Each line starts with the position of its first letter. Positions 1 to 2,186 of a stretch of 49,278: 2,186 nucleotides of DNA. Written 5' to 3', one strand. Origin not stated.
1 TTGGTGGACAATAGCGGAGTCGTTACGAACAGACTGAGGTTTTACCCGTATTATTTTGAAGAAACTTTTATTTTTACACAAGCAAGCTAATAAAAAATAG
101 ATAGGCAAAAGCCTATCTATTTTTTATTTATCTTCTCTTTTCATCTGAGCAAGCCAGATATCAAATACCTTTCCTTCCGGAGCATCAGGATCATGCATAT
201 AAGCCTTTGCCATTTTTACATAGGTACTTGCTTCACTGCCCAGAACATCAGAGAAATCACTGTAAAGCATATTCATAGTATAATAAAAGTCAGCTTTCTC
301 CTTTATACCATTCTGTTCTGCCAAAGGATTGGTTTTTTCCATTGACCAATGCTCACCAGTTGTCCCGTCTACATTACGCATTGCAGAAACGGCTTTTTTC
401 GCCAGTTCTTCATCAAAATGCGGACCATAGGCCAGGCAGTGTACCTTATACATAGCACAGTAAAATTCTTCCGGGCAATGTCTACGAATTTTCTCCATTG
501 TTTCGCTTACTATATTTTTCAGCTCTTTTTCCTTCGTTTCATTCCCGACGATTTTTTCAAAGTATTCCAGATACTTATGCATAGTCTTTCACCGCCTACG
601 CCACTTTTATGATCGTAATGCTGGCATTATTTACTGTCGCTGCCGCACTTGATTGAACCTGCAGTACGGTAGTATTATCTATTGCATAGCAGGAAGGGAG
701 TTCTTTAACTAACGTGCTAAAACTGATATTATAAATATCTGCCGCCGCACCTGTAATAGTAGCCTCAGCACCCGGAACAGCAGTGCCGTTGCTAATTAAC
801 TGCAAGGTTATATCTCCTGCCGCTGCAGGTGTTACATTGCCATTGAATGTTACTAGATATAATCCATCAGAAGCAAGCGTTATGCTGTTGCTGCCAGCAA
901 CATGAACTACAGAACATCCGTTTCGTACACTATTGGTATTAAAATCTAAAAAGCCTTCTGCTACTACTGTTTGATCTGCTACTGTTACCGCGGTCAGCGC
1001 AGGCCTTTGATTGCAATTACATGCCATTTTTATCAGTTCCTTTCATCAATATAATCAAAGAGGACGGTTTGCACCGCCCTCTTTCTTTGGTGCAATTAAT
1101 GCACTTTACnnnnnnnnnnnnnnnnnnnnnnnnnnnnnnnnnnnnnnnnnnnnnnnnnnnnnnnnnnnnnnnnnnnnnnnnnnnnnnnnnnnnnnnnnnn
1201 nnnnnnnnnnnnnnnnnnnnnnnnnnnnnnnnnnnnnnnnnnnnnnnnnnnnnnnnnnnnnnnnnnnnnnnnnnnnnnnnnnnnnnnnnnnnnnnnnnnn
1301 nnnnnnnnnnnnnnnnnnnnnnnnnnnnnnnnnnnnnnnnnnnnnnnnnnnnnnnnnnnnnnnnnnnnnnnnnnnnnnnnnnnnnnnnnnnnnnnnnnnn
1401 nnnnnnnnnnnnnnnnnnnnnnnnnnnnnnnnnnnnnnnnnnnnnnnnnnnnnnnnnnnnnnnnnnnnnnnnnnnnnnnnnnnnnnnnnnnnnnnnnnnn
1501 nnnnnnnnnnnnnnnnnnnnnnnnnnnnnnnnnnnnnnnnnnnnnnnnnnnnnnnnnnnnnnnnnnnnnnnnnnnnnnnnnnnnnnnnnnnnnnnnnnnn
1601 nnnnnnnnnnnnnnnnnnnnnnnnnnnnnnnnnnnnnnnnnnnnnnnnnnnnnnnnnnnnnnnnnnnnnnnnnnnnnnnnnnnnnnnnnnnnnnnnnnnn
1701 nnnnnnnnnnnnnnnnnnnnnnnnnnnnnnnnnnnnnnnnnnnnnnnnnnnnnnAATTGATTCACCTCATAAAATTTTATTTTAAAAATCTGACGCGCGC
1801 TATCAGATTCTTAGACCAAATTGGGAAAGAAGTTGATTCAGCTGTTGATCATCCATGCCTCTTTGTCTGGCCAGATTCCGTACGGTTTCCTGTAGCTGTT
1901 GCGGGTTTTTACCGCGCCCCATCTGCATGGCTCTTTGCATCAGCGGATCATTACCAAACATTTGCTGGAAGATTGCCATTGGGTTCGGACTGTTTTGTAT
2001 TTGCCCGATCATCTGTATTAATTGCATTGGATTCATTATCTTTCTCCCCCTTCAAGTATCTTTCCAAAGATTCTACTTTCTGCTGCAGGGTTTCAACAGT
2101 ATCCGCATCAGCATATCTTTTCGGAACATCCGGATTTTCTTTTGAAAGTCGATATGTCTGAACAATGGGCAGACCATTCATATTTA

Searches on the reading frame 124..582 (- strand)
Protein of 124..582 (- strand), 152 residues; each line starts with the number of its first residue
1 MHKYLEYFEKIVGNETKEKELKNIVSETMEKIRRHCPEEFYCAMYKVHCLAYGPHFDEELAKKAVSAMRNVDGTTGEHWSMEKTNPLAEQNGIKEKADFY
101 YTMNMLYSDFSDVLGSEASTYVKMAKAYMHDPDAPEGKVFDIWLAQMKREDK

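Call 5: search_protein_families(library=pfam, proteins=[window:124-582:-], max_evalue=1)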
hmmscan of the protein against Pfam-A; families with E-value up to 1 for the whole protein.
window:124-582:- (152 aa): 3 families
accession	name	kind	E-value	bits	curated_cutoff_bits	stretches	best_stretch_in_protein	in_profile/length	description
PF25223.1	DUF7841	-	6.9e-26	91.2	25.2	1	44-147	4-102/114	Domain of unknown function (DUF7841)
PF16607.10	CYLD_phos_site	-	0.089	13.1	27.9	1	65-113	15-62/165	Phosphorylation region of CYLD, unstructured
PF04675.19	DNA_ligase_A_N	-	0.19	12.4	24.6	1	5-57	6-53/174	DNA ligase N terminus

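Call 6: search_protein_families(library=phrogs, proteins=[window:124-582:-], max_evalue=0.1)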
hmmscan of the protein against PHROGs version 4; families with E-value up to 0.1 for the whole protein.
window:124-582:- (152 aa): 1 family
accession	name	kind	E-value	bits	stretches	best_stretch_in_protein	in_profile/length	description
phrog_38431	-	unknown function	0.001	20.5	1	46-145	16-129/144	-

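Call 8: search_protein_families(library=ncbifam, proteins=[window:124-582:-], max_evalue=1)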
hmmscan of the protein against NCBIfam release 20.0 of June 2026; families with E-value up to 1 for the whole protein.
window:124-582:- (152 aa): 0 families

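Call 17: search_solved_structures(query=window:124-582:-, max_evalue=10)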
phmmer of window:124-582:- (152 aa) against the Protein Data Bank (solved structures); distinct sequences matched with E-value up to 10: 1.
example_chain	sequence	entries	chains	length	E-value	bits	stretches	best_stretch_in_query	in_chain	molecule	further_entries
6xyb_A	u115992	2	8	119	1.4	12.7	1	52-101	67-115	Uncharacterized protein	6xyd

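Call 39: search_protein_families(library=padloc, proteins=[window:124-582:-], max_evalue=0.1)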
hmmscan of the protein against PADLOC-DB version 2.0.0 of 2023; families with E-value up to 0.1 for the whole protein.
window:124-582:- (152 aa): 0 families

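Call 55: find_encoding_contigs(protein=window:124-582:-, flank=8000, max_places=6)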
Protein window:124-582:- (152 aa): 24 contigs read that carry it; 6 places shown.
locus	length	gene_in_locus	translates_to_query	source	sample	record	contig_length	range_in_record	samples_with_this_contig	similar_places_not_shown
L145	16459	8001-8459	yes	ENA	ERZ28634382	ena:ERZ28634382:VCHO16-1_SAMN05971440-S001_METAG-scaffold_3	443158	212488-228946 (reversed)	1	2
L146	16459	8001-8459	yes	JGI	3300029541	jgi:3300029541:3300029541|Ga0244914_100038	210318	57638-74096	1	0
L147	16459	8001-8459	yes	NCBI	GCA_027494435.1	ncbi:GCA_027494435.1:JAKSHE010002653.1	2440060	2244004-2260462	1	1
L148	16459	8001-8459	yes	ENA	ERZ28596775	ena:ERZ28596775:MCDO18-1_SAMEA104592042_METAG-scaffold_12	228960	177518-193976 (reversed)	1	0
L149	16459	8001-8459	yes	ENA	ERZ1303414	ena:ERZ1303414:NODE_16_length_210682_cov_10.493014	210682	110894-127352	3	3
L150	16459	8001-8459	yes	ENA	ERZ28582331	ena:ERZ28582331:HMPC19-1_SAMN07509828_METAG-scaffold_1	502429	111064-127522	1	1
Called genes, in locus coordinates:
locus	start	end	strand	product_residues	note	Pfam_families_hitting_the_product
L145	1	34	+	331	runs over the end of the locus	PF18454:Mtd_N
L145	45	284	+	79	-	PF18454:Mtd_N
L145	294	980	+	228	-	PF18998:Flg_new_2 (weak)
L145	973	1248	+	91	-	-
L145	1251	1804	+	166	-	-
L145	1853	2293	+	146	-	-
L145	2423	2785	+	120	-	-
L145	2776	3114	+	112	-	-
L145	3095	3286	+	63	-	-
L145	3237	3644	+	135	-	PF03734:YkuD (weak)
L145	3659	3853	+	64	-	-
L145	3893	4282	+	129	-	-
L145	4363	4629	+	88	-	PF07638:Sigma70_ECF (weak), PF08281:Sigma70_r4_2 (weak), PF00196:GerE (faint), PF04545:Sigma70_r4 (weak)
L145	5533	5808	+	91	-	-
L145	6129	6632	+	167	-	-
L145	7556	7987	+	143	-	PF18573:BclA_C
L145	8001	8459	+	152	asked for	PF25223:DUF7841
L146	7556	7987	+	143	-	PF18573:BclA_C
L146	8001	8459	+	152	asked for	PF25223:DUF7841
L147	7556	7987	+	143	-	PF18573:BclA_C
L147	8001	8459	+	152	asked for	PF25223:DUF7841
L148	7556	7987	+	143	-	PF18573:BclA_C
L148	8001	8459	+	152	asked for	PF25223:DUF7841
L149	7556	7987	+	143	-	PF18573:BclA_C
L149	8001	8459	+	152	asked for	PF25223:DUF7841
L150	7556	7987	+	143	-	PF18573:BclA_C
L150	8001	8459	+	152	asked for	PF25223:DUF7841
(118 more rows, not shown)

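Call 80: search_solved_structures(query=A6, max_evalue=10)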
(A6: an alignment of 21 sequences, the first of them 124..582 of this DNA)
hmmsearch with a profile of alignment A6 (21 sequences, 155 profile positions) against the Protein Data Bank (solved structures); distinct sequences matched with E-value up to 10: 4.
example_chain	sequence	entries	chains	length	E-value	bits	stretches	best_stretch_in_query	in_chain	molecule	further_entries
7wi7_A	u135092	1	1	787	0.14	15.7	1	16-102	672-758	DNA helicase MCM8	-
8s91_A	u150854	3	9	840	0.15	15.6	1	16-102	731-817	DNA helicase MCM8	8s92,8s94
8r20_A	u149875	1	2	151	0.62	13.6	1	44-92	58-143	Hydroxylase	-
7bqq_A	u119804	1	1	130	1.5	12.3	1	5-105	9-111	Gogy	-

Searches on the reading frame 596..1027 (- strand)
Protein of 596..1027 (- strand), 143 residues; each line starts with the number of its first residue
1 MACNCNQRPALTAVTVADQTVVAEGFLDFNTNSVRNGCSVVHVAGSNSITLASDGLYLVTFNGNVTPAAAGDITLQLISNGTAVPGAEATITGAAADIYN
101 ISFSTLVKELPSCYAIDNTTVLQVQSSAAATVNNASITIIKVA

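Call 5: search_protein_families(library=pfam, proteins=[window:596-1027:-], max_evalue=1)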
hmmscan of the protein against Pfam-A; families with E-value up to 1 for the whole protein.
window:596-1027:- (143 aa): 3 families
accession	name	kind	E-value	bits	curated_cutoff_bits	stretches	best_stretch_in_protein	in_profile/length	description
PF18573.7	BclA_C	-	2.9e-09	37.3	38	1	21-143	13-128/128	BclA C-terminal domain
PF05225.22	HTH_psq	-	0.07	13.3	20.4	1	95-107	22-34/45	helix-turn-helix, Psq domain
PF05738.19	Cna_B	-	0.2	12.5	22.3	1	71-126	19-75/87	Cna protein B-type domain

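Call 6: search_protein_families(library=phrogs, proteins=[window:596-1027:-], max_evalue=0.1)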
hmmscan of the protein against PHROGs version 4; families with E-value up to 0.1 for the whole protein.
window:596-1027:- (143 aa): 3 families
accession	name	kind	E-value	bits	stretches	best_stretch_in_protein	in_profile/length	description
phrog_20016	-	unknown function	4.7e-10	40.3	1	14-142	5-140/141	-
phrog_30509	-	tail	4e-05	23.9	1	16-142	126-253/254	collagen like minor tail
phrog_9437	-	unknown function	0.02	16.4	0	10-63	15-62/98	-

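Call 8: search_protein_families(library=ncbifam, proteins=[window:596-1027:-], max_evalue=1)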
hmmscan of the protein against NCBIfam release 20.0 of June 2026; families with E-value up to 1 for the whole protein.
window:596-1027:- (143 aa): 2 families
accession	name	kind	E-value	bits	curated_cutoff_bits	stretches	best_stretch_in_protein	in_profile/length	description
NF045485.1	FPPsyn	subfamily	0.012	14.7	275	1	33-136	86-193/288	farnesyl diphosphate synthase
NF038129.1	PEP_NF038129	equivalog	0.013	15.3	65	1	50-121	14-86/194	NF038129 family PEP-CTERM protein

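Call 15: search_solved_structures(query=window:596-1027:-, max_evalue=1, show_alignments=1)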
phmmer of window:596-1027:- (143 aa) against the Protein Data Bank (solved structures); distinct sequences matched with E-value up to 1: 2.
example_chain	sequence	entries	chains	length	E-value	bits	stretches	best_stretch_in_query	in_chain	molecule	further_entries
9h38_A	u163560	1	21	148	0.0038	20.8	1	16-134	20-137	Flagellar hook-length control protein FliK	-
6jf2_A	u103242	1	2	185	0.63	13.6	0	44-85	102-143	Flagellar basal-body rod protein FlgG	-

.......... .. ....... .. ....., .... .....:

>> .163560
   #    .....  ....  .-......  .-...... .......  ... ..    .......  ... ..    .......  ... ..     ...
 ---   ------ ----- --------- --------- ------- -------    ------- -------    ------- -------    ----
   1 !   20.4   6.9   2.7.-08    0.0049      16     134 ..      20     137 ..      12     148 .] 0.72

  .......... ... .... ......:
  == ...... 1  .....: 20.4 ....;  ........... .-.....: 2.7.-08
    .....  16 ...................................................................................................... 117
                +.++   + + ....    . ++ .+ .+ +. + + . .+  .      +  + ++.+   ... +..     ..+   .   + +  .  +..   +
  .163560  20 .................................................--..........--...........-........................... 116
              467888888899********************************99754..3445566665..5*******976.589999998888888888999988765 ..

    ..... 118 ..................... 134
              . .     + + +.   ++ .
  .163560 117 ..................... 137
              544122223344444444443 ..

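Call 39: search_protein_families(library=padloc, proteins=[window:596-1027:-], max_evalue=0.1)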
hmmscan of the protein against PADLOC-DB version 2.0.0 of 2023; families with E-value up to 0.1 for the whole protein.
window:596-1027:- (143 aa): 0 families

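Call 78: search_solved_structures(query=A4, max_evalue=1)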
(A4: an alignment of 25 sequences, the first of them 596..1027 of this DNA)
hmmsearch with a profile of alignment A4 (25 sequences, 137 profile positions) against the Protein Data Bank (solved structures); distinct sequences matched with E-value up to 1: 12.
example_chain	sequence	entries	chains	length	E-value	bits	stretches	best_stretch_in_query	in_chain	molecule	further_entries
9h38_A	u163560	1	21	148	3e-06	30.5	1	4-133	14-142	Flagellar hook-length control protein FliK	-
6jf2_A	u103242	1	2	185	0.057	16.7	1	24-87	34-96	Flagellar basal-body rod protein FlgG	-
6jzr_A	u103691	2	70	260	0.078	16.2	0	24-81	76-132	Flagellar basal-body rod protein FlgG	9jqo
5wrh_A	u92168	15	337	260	0.083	16.1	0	24-87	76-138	Flagellar basal-body rod protein FlgG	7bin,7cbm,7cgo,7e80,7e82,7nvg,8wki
7biz_A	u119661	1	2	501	0.23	14.7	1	30-73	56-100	Cell surface protein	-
1wlh_A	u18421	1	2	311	0.28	14.4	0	54-90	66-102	Gelation factor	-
3twi_A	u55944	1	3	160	0.33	14.2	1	19-88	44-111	BclA protein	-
1wck_A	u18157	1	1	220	0.5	13.6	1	19-86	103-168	BCLA PROTEIN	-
7r1m_A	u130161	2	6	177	0.63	13.3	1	42-101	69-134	Exosporium protein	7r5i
9h3d_D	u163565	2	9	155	0.63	13.3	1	42-136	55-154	Exosporium protein ExsF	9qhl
6lbe_B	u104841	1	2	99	0.99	12.7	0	66-103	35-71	Beta-2-microglobulin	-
1ksr_A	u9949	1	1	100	1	12.6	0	54-87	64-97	GELATION FACTOR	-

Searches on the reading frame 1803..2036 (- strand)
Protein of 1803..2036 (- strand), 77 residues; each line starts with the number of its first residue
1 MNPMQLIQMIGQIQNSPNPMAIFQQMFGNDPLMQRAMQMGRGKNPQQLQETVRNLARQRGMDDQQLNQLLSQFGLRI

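Call 5: search_protein_families(library=pfam, proteins=[window:1803-2036:-], max_evalue=1)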
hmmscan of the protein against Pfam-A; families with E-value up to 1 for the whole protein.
window:1803-2036:- (77 aa): 2 families
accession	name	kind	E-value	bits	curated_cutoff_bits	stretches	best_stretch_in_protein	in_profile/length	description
PF09312.16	SurA_N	-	0.002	18.7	30.8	1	22-75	46-99/118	SurA N-terminal domain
PF24847.1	DUF7722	-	0.19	12.7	26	1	61-76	12-27/46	Domain of unknown function (DUF7722)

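Call 6: search_protein_families(library=phrogs, proteins=[window:1803-2036:-], max_evalue=0.1)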
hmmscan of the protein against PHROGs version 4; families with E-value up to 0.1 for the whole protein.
window:1803-2036:- (77 aa): 0 families

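Call 8: search_protein_families(library=ncbifam, proteins=[window:1803-2036:-], max_evalue=1)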
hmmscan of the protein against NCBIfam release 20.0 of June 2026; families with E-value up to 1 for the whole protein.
window:1803-2036:- (77 aa): 1 family
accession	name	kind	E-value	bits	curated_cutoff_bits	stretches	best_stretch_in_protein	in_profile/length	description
NF008029.0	PRK10760.1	equivalog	0.066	12.2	449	1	23-72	35-84/359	lytic murein transglycosylase B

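Call 39: search_protein_families(library=padloc, proteins=[window:1803-2036:-], max_evalue=0.1)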
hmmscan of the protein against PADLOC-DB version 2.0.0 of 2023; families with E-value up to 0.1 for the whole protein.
window:1803-2036:- (77 aa): 1 family
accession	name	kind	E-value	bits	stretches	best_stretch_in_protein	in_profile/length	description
PDLC04418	PDC-M11A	-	0.029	11.2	1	1-64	27-93/444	-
